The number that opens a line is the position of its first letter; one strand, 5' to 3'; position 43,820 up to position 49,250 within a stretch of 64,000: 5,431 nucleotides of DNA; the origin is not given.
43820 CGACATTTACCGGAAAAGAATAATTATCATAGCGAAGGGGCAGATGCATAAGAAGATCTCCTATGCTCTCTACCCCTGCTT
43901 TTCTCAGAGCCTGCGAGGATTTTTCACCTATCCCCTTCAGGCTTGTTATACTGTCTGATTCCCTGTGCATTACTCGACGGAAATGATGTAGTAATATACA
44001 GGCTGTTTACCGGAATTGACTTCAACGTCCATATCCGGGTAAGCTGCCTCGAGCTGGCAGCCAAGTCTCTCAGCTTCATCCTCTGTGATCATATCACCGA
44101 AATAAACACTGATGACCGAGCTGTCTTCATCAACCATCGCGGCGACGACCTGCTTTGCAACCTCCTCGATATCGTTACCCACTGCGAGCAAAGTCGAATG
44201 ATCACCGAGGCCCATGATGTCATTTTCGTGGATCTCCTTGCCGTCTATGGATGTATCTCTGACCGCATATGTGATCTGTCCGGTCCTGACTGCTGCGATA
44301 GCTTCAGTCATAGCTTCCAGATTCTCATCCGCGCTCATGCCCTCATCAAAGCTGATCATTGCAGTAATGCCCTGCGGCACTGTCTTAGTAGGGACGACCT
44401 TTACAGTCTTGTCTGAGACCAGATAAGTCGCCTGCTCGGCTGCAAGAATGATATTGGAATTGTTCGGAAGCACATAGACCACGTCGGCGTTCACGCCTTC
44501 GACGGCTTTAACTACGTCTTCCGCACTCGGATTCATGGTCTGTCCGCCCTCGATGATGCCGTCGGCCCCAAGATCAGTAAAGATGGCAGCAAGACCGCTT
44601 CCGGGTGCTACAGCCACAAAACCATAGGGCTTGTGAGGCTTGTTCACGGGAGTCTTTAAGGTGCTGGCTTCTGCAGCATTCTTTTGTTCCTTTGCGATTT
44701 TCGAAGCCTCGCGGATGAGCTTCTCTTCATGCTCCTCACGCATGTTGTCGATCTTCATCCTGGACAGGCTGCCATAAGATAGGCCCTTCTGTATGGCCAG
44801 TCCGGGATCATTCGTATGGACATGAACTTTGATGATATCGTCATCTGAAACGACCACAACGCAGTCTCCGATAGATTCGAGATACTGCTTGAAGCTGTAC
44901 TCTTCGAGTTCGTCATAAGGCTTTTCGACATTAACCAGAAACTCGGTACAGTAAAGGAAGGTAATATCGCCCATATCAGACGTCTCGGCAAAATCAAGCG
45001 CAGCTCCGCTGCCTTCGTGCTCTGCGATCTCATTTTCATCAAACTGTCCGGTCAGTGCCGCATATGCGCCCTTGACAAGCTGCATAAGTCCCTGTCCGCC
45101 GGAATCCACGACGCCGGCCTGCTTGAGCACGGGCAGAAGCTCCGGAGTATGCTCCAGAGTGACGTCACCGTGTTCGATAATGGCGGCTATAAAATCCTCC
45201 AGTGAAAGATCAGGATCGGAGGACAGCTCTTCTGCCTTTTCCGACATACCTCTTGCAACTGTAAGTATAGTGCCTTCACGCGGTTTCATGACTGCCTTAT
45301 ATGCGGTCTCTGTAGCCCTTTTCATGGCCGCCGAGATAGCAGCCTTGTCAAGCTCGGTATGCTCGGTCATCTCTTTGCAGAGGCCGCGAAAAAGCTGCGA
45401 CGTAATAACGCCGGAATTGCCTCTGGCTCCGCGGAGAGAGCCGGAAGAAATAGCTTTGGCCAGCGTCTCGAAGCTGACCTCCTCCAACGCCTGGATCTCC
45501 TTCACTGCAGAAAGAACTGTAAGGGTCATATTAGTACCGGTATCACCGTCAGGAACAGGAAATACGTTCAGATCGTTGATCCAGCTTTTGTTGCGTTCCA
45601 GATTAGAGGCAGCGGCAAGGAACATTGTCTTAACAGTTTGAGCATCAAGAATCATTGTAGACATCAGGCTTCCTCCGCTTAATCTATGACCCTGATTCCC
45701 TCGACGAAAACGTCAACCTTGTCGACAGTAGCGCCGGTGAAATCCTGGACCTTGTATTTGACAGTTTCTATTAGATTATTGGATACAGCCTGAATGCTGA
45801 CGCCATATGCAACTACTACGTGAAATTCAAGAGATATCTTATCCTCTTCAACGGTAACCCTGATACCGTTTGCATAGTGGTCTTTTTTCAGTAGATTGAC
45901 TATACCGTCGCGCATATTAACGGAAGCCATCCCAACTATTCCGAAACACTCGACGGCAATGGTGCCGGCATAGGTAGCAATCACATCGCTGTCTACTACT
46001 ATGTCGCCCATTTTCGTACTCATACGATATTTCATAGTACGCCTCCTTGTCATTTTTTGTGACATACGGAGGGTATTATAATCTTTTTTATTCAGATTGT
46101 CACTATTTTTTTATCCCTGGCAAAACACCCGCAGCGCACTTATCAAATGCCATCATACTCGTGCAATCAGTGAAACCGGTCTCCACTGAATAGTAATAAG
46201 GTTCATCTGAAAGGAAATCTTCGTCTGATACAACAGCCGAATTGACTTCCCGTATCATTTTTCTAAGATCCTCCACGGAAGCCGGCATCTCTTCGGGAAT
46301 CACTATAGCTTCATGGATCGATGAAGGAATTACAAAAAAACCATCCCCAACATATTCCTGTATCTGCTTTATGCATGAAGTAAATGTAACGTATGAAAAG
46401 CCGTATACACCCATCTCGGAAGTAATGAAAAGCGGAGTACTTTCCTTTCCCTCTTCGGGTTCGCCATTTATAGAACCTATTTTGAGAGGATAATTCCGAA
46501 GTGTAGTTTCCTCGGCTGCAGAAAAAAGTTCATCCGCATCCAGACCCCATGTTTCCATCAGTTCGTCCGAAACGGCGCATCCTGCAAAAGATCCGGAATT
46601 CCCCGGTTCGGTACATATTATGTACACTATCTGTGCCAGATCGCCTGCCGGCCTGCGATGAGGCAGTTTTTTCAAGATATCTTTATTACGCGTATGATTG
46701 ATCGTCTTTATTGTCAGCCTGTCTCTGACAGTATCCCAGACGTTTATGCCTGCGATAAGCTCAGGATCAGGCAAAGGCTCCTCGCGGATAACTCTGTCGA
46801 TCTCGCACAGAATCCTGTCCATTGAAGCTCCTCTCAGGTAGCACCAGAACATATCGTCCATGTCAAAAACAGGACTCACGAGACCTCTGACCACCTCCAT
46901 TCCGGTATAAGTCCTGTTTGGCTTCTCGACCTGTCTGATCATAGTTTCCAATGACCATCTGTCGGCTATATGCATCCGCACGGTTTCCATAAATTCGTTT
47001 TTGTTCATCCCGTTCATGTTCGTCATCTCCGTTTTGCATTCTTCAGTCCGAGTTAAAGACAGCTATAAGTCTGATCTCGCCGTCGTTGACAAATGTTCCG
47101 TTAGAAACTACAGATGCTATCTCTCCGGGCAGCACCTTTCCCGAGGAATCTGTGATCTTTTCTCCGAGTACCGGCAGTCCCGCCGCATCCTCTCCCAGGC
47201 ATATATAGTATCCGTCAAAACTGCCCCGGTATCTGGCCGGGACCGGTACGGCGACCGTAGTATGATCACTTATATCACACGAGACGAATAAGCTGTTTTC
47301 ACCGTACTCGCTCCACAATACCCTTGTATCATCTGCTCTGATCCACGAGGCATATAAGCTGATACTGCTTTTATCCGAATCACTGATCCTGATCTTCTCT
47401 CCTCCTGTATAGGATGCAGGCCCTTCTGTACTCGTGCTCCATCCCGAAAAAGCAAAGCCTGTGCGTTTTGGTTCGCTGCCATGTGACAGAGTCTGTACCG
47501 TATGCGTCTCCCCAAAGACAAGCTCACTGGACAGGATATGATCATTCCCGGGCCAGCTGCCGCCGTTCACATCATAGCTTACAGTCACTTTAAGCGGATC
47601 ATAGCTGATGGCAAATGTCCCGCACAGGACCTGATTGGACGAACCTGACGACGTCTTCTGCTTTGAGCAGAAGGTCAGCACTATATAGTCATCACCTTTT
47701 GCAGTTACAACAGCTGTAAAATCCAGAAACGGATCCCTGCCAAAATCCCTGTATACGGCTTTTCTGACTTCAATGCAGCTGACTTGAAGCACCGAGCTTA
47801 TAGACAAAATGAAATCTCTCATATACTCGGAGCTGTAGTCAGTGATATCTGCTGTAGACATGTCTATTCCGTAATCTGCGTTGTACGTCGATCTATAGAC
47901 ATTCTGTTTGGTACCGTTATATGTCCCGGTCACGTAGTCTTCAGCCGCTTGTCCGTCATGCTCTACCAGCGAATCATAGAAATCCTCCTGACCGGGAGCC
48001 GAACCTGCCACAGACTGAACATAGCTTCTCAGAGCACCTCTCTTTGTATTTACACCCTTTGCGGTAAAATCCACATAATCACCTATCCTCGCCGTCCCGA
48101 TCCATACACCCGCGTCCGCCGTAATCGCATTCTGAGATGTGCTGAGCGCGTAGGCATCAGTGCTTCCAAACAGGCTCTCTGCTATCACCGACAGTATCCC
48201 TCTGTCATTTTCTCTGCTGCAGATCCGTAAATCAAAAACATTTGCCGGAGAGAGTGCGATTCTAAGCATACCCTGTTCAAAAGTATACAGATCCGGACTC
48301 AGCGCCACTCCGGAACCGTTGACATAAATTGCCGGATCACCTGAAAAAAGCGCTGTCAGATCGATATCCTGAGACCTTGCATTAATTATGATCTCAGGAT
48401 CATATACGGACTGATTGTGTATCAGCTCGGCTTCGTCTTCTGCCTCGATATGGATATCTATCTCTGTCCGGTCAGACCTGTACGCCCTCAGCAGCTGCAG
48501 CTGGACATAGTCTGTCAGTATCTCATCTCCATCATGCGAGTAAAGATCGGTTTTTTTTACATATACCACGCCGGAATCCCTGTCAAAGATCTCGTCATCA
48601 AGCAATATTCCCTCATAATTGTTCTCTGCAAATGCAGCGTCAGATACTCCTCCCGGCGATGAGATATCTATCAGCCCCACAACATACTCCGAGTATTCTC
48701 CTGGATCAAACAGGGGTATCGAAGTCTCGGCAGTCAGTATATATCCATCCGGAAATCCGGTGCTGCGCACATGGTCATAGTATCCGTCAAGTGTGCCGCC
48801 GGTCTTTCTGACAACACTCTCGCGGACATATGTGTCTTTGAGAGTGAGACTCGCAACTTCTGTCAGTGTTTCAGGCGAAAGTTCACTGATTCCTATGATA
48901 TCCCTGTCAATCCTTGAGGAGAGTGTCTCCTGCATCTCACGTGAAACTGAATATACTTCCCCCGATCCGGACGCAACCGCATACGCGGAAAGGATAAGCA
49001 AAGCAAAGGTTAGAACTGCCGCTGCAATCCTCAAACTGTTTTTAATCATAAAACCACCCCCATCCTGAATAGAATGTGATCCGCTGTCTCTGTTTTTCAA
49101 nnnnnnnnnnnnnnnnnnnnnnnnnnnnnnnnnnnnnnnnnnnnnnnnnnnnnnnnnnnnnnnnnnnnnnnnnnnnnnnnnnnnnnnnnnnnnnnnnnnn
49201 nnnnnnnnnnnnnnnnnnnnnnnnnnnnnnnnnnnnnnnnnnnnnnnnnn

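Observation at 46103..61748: Accessory-looking Gram-positive type IV pilus locus built around three adhesin-sized cargo proteins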

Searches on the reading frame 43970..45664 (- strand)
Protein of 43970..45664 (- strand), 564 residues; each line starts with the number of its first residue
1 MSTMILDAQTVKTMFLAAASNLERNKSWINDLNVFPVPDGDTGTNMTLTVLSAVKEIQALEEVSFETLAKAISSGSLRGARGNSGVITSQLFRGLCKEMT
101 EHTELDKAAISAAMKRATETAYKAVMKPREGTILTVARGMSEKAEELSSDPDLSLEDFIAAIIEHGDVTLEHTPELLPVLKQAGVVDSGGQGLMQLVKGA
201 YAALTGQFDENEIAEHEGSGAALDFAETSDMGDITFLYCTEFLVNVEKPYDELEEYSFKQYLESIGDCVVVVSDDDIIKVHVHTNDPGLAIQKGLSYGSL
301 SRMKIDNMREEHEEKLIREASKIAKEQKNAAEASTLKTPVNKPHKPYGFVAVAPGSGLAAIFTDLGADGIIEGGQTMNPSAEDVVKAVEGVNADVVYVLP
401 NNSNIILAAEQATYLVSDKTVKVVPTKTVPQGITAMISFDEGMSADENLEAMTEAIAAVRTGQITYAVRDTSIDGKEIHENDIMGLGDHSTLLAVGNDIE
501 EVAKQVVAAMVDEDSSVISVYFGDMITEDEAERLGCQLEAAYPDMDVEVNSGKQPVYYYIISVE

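Call 53: find_homologous_proteins(query=window:43970-45664:-, max_evalue=1e-50)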
Query window:43970-45664:- (564 aa): 8000 proteins with E <= 1e-50 among 8000 candidates; the best 120 are listed.
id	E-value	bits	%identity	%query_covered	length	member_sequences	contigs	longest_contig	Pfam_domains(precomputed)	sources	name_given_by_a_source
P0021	0.0e+0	1216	100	99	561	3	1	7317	PF13684.12,PF21645.4,PF02734.23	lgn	-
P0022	0.0e+0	1076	87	100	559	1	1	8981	PF13684.12,PF21645.4,PF02734.23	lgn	-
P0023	0.0e+0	1075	87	100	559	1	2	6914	PF13684.12,PF21645.4,PF02734.23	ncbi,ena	-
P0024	0.0e+0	1071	86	100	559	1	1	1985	PF13684.12,PF21645.4,PF02734.23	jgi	-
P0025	0.0e+0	1071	86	100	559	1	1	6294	PF13684.12,PF21645.4,PF02734.23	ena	-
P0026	0.0e+0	1031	84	100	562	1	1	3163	PF13684.12,PF21645.4,PF02734.23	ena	-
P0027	4.1e-234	796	65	100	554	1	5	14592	PF13684.12,PF21645.4,PF02734.23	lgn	-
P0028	4.3e-234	796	68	99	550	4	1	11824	PF13684.12,PF21645.4,PF02734.23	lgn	-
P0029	5.8e-234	796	65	100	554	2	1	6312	PF13684.12,PF21645.4,PF02734.23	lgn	-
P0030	6.9e-234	796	66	100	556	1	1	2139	PF13684.12,PF21645.4,PF02734.23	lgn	-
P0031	1.9e-233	794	66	100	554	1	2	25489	PF13684.12,PF21645.4,PF02734.23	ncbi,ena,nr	ncbi:MAG: DAK2 domain-containing protein [Lachnospiraceae bacterium]|nr:DAK2 domain-containing prote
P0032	1.7e-228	778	66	100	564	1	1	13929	PF13684.12,PF21645.4,PF02734.23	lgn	-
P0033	6.0e-221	753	63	100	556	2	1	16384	PF13684.12,PF21645.4,PF02734.23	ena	-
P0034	4.1e-220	750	62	100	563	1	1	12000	PF13684.12,PF21645.4,PF02734.23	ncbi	-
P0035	9.2e-219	746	61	100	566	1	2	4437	PF13684.12,PF21645.4,PF02734.23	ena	-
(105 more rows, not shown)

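Call 54: find_encoding_contigs(protein=P0022, flank=10000, max_places=2)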
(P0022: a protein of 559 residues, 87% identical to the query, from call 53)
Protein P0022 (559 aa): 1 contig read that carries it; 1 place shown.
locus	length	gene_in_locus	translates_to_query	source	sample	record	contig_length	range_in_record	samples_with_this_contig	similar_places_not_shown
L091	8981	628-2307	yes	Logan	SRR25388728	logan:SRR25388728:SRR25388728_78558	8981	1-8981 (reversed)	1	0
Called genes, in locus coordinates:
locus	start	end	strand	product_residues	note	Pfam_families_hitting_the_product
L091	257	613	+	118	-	PF03780:Asp23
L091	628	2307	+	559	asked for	PF02734:Dak2, PF21645:FakA-like_M, PF13684:FakA-like_C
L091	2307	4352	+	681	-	PF17191:RecG_wedge, PF04851:ResIII, PF00270:DEAD, PF00271:Helicase_C, PF19833:RecG_dom3_C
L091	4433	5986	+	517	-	PF12229:PG_binding_4, PF04294:VanW, PF07501:G5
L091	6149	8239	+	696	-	PF00009:GTP_EFTU, PF22042:EF-G_D2, PF03144:GTP_EFTU_D2 (weak), PF14492:EFG_III, PF03764:EFG_IV, PF00679:EFG_C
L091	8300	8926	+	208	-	PF04961:FTCD_C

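Call 55: find_encoding_contigs(protein=P0023, flank=10000, max_places=2)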
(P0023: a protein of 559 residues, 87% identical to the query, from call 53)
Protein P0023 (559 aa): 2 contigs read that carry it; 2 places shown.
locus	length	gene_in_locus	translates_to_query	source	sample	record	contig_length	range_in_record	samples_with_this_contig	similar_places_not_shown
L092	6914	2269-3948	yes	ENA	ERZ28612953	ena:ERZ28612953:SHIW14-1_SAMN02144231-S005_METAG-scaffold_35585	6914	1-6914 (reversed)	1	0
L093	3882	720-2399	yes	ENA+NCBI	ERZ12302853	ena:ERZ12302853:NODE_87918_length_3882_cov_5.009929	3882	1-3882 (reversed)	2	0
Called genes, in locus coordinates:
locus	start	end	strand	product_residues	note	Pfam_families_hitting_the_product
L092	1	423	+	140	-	?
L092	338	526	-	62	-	-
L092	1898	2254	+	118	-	PF03780:Asp23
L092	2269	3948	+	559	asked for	PF02734:Dak2, PF21645:FakA-like_M, PF13684:FakA-like_C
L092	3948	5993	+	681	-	PF17191:RecG_wedge, PF04851:ResIII, PF00270:DEAD, PF00271:Helicase_C, PF19833:RecG_dom3_C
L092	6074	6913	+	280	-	?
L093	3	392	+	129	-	?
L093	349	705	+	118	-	PF03780:Asp23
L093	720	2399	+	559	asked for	PF02734:Dak2, PF21645:FakA-like_M, PF13684:FakA-like_C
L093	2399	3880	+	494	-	?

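Call 56: find_encoding_contigs(protein=P0031, flank=10000, max_places=2)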
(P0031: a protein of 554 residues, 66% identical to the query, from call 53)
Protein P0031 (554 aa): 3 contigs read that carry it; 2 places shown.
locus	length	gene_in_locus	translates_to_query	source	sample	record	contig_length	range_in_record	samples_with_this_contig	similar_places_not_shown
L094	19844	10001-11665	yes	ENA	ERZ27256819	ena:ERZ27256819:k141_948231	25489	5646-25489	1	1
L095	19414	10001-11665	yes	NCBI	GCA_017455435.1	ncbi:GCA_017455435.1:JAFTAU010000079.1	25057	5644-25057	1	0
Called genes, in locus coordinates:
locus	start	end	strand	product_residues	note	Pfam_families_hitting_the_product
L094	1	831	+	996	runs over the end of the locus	PF01841:Transglut_core, PF13306:LRR_5, PF13855:LRR_8 (faint), PF13306:LRR_5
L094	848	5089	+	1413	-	PF01869:BcrAD_BadFG, PF09989:DUF2229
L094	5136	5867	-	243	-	PF05389:MecA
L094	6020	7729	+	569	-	PF00749:tRNA-synt_1c, PF03950:tRNA-synt_1c_C, PF20974:tRNA-synt_1c_C2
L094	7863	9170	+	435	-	PF00817:IMS, PF11799:IMS_C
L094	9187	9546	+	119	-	PF08863:YolD (weak)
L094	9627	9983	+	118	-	PF03780:Asp23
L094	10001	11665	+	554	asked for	PF02734:Dak2, PF21645:FakA-like_M, PF13684:FakA-like_C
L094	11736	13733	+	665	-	PF17191:RecG_wedge, PF07517:SecA_DEAD (weak), PF00270:DEAD, PF04851:ResIII, PF00271:Helicase_C, PF19833:RecG_dom3_C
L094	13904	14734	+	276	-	PF00497:SBP_bac_3, PF12974:Phosphonate-bd (weak)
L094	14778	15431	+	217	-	PF00528:BPD_transp_1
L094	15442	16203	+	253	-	PF02463:SMC_N (weak), PF00005:ABC_tran, PF13304:AAA_21 (weak)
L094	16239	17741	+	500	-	PF12229:PG_binding_4, PF04294:VanW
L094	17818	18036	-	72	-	PF13443:HTH_26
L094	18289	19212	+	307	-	-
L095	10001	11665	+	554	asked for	PF02734:Dak2, PF21645:FakA-like_M, PF13684:FakA-like_C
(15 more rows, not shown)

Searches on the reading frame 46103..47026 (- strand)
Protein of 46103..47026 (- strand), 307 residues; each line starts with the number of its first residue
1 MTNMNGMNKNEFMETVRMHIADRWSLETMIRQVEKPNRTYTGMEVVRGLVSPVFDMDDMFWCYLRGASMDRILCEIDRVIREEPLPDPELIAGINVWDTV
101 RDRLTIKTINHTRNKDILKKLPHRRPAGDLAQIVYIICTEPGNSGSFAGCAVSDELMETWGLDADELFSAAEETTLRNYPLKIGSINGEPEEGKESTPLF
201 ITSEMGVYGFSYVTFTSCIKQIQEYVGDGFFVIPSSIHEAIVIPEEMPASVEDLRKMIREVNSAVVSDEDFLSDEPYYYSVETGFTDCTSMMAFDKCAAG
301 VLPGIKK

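Call 5: search_protein_families(library=pfam, proteins=[window:46103-47026:-], max_evalue=0.1)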
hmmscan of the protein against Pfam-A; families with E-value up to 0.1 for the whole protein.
window:46103-47026:- (307 aa): 1 family
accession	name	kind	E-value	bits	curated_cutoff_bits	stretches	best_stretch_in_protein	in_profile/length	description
PF18941.5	DUF5688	-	2.2e-49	169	34.5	1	10-280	2-289/290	Family of unknown function (DUF5688)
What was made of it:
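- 46103..47026 (-): DUF5688 protein with no signal peptide. It is probably co-transcribed with the locus but is probably not a pilus component. DUF5688 2.2e-49 (call 5).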

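Call 44: search_protein_families(library=phrogs, proteins=[window:46103-47026:-], max_evalue=0.01)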
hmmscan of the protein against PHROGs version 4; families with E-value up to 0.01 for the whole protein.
window:46103-47026:- (307 aa): 0 families

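Call 76: search_dna_similar(query=window:46103-47026:-, collection=plasmids, mode=protein, max_rows=10)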
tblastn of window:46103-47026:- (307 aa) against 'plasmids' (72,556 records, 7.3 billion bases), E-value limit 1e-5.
Records with a match: 2; places in all: 3; records where one place covers at least 80% of the query: 1.
Best place of each record, by identity: <60% 2.
By first word of the organism name: Butyrivibrio 2.
By predicted mobility (MOB-suite, as given by PLSDB): non-mobilizable 2.
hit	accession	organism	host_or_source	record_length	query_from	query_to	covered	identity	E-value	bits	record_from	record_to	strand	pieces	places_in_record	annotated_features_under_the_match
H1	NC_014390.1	Butyrivibrio proteoclasticus B316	-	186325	10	279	88%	26.6%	4e-22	103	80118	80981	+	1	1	DUF5688 family protein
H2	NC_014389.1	Butyrivibrio proteoclasticus B316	-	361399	89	279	62%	30.6%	1e-17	91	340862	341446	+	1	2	DUF5688 family protein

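Call 77: search_dna_similar(query=window:46103-47026:-, collection=phages, mode=protein, max_rows=10)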
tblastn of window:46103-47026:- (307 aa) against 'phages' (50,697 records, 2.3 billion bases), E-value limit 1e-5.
Records with a match: 7; places in all: 7; records where one place covers at least 80% of the query: 4.
Best place of each record, by identity: <60% 7.
By first word of the organism name: Bacteriophage 7.
By host as written in the record: - 7.
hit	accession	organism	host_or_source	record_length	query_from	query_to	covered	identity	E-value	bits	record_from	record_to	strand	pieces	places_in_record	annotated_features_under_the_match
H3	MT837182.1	Bacteriophage sp.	human fecal samples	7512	7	279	89%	27.8%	4e-18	91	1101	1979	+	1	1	record has no annotation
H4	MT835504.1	Bacteriophage sp.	human fecal samples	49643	7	280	89%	27.1%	4e-26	114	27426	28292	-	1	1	record has no annotation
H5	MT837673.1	Bacteriophage sp.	human fecal samples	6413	9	279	88%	27.1%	8e-20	96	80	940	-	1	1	record has no annotation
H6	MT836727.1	Bacteriophage sp.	human fecal samples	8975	6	294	94%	23.9%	4e-15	82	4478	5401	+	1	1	record has no annotation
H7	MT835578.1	Bacteriophage sp.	human fecal samples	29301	50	284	77%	28.1%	1e-19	95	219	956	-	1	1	record has no annotation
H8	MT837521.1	Bacteriophage sp.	human fecal samples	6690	50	280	75%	22.2%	2e-6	55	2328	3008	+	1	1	record has no annotation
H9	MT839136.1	Bacteriophage sp.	human fecal samples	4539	72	279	68%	22.3%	7e-6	53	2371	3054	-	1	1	record has no annotation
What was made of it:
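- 46103..47026 (-): Homologues occur on Butyrivibrio megaplasmids and on faecal phage contigs (calls 76, 77).
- A DUF5688 gene, with relatives on plasmids and phage contigs, sits at one end (calls 76, 77).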

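Call 84: search_protein_families(library=ncbifam, proteins=[window:46103-47026:-], max_evalue=0.00001)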
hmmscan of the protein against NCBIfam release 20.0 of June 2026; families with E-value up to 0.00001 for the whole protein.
window:46103-47026:- (307 aa): 0 families

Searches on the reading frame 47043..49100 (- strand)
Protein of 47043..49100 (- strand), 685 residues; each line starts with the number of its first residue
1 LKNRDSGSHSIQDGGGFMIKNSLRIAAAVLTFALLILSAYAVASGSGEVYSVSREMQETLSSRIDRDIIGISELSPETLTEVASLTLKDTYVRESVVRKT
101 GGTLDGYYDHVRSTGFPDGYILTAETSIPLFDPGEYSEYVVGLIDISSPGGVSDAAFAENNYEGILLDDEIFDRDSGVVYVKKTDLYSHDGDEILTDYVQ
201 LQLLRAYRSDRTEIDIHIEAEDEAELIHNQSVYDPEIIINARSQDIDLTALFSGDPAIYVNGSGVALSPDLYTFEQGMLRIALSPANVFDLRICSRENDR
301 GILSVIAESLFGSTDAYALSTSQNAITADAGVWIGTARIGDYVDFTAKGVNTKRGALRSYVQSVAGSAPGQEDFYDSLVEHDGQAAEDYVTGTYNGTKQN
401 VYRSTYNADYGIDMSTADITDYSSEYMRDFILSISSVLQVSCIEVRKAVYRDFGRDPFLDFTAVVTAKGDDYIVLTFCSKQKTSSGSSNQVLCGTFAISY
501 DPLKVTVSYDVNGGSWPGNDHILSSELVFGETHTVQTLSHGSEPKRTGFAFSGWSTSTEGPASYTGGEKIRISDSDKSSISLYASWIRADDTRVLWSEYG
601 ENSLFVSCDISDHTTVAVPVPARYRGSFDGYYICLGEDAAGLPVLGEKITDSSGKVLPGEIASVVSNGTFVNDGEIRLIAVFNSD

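Call 5: search_protein_families(library=pfam, proteins=[window:47043-49100:-], max_evalue=0.1)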
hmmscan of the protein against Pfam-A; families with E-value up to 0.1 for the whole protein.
window:47043-49100:- (685 aa): 2 families
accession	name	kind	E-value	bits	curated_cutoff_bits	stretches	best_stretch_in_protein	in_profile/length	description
PF09479.16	Flg_new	-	1.3e-06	28.9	27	1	506-584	2-64/65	Listeria-Bacteroides repeat domain (List_Bact_rpt)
PF14112.11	DUF4284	-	0.05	14.9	27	0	179-241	16-76/121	Immunity protein 22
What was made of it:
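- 47043..49049 (-): Secreted protein of 668 aa counted from ATG 49049 (the 685-aa ORF starts at 49100). It has a Sec-type signal, a conserved N-terminal region of about 480 aa with unknown fold, and one Flg_new domain. It has no cell-wall anchor motif. It is translationally coupled to the giant pilin gene. Flg_new 1.3e-6 (call 5).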

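Call 43: search_protein_families(library=ncbifam, proteins=[window:47043-49100:-], max_evalue=0.1)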
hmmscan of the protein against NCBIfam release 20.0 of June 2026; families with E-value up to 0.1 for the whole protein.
window:47043-49100:- (685 aa): 1 family
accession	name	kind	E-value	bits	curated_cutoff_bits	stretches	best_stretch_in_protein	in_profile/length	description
TIGR02543.1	List_Bact_rpt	repeat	0.0024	18.2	20.95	1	544-586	1-40/44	TIGR02543 family repeat protein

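Call 44: search_protein_families(library=phrogs, proteins=[window:47043-49100:-], max_evalue=0.01)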
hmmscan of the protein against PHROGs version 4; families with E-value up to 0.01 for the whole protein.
window:47043-49100:- (685 aa): 0 families

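Call 88: search_solved_structures(query=A9, max_evalue=1)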
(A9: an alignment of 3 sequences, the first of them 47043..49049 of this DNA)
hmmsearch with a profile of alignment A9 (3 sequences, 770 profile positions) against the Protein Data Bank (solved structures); distinct sequences matched with E-value up to 1: 0.
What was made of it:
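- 47043..49049 (-): There is no PDB sequence match (call 88).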
